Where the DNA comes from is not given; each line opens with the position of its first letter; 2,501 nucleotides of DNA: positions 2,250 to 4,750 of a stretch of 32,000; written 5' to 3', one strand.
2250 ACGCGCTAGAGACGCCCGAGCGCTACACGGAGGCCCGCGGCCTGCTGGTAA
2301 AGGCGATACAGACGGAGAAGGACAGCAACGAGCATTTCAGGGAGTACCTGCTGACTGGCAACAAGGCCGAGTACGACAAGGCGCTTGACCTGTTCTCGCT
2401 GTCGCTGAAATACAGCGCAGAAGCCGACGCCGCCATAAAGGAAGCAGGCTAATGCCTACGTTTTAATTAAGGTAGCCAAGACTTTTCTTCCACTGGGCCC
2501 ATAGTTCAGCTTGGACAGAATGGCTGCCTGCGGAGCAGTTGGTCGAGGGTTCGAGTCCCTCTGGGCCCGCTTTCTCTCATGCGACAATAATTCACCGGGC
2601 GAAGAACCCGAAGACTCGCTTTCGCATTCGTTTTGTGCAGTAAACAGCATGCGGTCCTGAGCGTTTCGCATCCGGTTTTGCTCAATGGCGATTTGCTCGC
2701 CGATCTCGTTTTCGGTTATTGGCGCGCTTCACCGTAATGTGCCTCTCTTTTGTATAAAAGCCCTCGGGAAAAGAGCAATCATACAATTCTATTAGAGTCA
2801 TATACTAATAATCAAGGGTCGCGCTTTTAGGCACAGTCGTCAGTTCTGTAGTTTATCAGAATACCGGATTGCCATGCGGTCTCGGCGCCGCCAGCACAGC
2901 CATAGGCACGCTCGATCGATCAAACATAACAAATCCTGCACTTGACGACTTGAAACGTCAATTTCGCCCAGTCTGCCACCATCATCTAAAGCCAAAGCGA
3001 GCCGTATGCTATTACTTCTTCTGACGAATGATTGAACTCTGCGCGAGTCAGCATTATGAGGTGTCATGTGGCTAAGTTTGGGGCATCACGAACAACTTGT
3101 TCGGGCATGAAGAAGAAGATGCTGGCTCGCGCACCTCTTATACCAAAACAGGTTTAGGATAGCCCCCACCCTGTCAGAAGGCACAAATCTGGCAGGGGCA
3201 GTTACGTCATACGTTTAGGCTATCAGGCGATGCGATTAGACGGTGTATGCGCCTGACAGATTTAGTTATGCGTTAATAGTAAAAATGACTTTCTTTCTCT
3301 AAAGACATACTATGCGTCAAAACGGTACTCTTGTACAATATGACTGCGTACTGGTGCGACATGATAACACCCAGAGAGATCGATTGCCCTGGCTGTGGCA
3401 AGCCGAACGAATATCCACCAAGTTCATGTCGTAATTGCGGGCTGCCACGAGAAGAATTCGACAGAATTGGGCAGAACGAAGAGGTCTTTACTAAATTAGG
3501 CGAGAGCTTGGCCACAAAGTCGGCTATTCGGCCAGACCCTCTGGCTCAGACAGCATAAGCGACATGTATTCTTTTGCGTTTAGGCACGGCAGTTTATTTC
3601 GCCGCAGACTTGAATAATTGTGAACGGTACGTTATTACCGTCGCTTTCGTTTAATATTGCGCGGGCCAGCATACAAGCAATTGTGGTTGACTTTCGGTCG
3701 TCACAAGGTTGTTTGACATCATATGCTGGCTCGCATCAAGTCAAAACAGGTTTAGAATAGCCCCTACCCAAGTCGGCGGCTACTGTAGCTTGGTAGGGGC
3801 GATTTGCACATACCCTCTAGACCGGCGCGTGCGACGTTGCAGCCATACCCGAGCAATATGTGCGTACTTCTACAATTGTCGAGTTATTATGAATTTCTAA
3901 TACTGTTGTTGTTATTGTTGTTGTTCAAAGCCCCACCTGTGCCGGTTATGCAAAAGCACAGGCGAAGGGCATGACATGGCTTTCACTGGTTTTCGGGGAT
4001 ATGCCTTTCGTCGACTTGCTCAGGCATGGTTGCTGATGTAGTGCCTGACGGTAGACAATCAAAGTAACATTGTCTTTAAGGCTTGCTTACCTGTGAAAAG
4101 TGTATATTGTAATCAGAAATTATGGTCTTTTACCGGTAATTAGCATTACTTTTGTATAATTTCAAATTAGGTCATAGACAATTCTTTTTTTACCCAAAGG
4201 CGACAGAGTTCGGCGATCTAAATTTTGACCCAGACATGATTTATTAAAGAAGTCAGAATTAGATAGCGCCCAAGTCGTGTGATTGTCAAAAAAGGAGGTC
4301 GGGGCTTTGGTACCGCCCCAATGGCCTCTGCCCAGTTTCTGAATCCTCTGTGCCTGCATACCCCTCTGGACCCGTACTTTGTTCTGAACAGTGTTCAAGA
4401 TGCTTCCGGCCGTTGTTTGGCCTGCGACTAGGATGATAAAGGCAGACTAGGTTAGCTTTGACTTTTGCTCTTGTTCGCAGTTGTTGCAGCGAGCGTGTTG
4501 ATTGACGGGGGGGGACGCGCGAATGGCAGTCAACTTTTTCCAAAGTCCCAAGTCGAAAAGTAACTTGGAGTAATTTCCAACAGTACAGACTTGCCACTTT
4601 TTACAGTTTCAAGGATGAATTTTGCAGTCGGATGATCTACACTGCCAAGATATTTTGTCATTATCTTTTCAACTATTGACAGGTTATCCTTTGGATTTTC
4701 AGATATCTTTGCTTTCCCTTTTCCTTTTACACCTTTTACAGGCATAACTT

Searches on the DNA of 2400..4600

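Call 71: search_rna_families(source=window, start=2400, end=4600, threshold=evalue, max_evalue=0.1)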
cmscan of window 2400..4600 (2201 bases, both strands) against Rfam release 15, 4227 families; matches with E-value up to 0.1: 3.
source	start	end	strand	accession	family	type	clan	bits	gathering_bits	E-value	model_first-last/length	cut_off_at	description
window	2495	2569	+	RF00005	tRNA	Gene; tRNA;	CL00001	62.8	29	1e-12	1-71/71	no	tRNA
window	2495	2570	-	RF04354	Plastid-ycf2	Cis-reg;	-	24.5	65.7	0.038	1-75/75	no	Plastid-ycf2 5UTR RNA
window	3858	3924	-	RF01675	CrcZ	Gene; sRNA;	-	16.8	95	0.087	1-398/398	no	Pseudomonas sRNA CrcZ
